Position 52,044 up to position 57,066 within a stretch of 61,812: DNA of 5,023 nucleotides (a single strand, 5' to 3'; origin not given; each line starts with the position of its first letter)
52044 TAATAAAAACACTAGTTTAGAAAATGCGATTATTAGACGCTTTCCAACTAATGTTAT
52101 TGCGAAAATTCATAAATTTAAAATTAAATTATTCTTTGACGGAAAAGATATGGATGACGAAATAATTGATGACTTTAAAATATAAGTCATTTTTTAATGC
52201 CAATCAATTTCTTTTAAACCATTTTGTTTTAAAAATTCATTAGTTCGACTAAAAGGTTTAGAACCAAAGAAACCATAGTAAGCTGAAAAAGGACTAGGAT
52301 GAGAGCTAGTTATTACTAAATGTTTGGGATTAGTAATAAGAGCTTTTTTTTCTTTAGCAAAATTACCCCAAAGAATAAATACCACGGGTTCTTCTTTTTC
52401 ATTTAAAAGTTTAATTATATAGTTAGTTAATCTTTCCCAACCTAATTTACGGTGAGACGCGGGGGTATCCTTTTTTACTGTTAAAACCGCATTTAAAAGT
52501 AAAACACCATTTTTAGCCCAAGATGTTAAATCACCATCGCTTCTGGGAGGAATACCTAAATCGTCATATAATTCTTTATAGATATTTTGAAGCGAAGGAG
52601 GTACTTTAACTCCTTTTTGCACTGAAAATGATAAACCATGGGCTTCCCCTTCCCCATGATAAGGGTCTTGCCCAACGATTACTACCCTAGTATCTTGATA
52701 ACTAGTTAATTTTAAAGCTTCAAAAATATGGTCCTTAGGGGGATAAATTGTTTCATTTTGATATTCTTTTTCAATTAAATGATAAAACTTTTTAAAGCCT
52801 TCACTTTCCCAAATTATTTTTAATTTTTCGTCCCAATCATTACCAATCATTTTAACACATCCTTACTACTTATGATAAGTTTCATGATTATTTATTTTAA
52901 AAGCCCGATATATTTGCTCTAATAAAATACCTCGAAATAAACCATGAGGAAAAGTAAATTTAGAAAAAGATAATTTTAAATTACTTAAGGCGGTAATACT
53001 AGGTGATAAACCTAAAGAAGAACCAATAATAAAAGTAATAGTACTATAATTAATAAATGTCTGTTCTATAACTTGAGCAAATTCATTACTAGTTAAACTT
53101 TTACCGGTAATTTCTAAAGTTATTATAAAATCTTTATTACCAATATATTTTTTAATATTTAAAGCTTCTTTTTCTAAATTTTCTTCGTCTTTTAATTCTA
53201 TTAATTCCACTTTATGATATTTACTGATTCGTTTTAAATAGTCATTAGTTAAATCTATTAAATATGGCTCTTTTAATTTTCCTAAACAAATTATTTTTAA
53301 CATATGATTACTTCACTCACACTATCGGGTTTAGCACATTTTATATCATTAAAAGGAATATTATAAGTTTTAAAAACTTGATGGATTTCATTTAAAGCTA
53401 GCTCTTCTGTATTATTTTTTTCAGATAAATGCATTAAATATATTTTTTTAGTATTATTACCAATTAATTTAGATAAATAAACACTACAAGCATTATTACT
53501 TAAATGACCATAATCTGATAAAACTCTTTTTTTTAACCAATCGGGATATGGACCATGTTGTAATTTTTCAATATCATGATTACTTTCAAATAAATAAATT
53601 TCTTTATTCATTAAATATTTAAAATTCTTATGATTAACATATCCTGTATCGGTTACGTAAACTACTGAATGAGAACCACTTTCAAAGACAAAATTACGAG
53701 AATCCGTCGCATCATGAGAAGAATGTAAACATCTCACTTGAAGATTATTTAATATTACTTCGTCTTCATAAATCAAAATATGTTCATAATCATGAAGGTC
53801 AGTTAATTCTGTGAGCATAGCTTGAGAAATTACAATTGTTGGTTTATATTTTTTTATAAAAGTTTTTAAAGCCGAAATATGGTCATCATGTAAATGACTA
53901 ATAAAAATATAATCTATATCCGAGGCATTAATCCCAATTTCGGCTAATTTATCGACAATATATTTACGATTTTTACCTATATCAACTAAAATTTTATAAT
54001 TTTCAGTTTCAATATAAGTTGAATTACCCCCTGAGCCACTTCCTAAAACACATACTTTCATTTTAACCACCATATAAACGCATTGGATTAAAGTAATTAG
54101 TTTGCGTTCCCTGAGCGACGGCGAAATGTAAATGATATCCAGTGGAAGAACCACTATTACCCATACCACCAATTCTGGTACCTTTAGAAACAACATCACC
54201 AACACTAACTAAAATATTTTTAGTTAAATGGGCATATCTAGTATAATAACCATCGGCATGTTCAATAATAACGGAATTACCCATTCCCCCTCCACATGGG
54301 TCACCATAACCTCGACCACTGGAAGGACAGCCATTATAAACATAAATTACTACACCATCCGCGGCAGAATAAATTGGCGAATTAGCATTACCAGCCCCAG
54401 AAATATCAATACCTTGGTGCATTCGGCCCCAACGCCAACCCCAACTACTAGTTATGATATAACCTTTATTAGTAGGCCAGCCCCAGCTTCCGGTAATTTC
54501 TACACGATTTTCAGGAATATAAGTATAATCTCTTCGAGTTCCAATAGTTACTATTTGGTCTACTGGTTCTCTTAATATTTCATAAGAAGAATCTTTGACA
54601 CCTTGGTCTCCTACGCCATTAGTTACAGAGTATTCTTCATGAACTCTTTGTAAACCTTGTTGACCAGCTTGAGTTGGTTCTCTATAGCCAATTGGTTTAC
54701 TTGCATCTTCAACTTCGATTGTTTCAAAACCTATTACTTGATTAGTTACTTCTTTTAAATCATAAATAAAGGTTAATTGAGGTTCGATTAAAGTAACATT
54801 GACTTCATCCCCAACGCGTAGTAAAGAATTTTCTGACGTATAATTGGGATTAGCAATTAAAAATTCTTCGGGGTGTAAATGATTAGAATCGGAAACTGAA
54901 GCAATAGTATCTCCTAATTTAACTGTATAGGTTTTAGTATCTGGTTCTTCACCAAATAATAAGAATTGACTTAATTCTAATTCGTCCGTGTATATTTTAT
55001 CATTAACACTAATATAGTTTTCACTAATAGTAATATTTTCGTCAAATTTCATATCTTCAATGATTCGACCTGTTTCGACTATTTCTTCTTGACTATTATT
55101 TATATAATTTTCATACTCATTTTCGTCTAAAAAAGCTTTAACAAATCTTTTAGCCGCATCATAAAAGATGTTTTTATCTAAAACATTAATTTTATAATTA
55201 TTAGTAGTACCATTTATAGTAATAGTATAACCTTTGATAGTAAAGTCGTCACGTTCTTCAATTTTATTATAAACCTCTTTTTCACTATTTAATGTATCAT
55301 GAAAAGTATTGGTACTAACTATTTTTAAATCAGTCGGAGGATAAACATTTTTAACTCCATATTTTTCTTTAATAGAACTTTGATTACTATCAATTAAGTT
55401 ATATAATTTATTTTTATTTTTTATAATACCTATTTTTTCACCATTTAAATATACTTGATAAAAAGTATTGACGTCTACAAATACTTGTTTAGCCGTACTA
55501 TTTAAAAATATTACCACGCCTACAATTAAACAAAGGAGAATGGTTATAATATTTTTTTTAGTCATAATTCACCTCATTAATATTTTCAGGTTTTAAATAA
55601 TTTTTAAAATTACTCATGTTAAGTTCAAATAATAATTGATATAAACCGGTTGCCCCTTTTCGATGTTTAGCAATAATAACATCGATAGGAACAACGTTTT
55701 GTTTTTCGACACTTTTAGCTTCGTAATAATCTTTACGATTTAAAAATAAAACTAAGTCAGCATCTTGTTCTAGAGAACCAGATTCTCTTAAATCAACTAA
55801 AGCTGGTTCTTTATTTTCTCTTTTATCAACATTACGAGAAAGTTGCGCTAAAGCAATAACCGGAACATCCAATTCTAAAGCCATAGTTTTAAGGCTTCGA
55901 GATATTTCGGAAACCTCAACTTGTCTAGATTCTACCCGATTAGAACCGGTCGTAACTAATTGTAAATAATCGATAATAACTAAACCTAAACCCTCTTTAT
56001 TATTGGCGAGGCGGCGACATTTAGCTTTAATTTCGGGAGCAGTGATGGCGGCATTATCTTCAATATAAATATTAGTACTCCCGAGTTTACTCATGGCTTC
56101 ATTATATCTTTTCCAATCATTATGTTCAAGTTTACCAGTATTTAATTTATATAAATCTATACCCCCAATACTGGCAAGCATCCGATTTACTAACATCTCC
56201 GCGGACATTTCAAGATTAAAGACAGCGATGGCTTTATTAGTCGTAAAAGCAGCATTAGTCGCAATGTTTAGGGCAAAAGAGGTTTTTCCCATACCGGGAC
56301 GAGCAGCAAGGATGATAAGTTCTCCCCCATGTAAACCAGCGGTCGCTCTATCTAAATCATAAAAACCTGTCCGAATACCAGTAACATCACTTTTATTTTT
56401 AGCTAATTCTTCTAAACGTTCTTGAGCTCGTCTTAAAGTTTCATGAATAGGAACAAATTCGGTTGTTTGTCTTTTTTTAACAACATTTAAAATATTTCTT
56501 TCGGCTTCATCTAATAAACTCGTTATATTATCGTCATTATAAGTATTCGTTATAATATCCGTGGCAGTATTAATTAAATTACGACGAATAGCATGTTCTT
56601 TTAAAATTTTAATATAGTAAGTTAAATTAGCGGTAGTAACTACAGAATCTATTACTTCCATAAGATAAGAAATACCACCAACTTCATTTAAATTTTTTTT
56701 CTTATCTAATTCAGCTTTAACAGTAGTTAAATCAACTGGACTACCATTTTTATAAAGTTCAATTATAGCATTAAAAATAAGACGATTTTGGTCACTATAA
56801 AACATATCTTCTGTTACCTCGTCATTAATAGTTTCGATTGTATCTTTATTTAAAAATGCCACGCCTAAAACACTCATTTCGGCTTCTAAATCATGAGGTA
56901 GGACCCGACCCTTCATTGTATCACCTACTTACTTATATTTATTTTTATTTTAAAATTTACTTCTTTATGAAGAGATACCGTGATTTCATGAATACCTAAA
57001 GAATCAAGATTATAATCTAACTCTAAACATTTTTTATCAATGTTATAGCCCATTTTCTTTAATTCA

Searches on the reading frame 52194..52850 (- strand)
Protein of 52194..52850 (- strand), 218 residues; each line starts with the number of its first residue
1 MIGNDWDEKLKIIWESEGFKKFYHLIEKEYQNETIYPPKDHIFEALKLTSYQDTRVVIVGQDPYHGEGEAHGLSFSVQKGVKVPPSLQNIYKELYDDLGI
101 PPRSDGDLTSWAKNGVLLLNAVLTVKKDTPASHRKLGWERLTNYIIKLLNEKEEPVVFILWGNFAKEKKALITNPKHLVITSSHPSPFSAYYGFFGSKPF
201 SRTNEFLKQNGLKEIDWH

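Call 105: search_protein_families(library=pfam, proteins=[window:52194-52850:-], max_evalue=0.0001)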
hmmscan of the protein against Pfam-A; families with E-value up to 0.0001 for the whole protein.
window:52194-52850:- (218 aa): 1 family
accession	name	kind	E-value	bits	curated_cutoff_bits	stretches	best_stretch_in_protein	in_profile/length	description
PF03167.25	UDG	-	2.4e-17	63.8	24.3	1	53-208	7-141/141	Uracil DNA glycosylase superfamily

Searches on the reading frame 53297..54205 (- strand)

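Call 105: search_protein_families(library=pfam, proteins=[window:53297-54205:-], max_evalue=0.0001)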
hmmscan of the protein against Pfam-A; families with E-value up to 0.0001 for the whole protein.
window:53297-54205:- (302 aa): 4 families
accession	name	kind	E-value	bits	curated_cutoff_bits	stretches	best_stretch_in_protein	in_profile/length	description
PF00753.33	Lactamase_B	-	3.7e-14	53.6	22.7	1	58-195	4-158/196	Metallo-beta-lactamase superfamily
PF12706.13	Lactamase_B_2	-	5.5e-09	36.4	27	1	93-236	27-179/200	Beta-lactamase superfamily domain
PF16661.11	Lactamase_B_6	-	1.4e-05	25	27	1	65-122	2-61/193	Metallo-beta-lactamase superfamily domain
PF13483.12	Lactamase_B_3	-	5.4e-05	23.7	24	0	59-199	6-124/160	Beta-lactamase superfamily domain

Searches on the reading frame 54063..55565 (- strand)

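Call 105: search_protein_families(library=pfam, proteins=[window:54063-55565:-], max_evalue=0.0001)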
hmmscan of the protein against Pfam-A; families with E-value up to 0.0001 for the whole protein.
window:54063-55565:- (500 aa): 3 families
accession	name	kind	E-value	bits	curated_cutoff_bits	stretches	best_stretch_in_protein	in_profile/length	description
PF01551.29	Peptidase_M23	-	1.8e-25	89.4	28.7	1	381-487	1-91/96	Peptidase family M23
PF07501.17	G5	-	3.7e-10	40.3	23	1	272-343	4-74/75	G5 domain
PF01476.26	LysM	-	2e-05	24.9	20.9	1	213-257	1-42/43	LysM domain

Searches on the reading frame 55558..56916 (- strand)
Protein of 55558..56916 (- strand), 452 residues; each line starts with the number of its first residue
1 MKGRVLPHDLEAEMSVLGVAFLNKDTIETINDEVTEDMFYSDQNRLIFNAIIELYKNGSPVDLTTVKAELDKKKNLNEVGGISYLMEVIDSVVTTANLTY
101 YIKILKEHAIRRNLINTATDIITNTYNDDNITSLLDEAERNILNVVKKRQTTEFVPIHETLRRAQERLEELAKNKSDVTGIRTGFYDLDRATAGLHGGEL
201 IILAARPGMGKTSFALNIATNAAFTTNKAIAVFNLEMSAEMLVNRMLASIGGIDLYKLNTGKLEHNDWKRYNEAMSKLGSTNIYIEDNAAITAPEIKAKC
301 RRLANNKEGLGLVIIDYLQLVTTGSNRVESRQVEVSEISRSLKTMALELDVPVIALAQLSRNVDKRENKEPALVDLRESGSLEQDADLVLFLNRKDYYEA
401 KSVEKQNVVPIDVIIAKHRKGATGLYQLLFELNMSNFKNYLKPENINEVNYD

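Call 105: search_protein_families(library=pfam, proteins=[window:55558-56916:-], max_evalue=0.0001)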
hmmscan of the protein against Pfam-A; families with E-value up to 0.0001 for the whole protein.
window:55558-56916:- (452 aa): 3 families
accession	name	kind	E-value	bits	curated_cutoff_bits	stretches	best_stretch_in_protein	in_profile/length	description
PF03796.21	DnaB_C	-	4.8e-98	328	27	1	180-439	1-255/255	DnaB-like helicase C terminal domain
PF00772.26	DnaB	-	2.4e-32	111.5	23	1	6-107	2-103/103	DnaB-like helicase N terminal domain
PF13481.12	AAA_25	-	2.8e-12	47.1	27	1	196-359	31-190/195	AAA domain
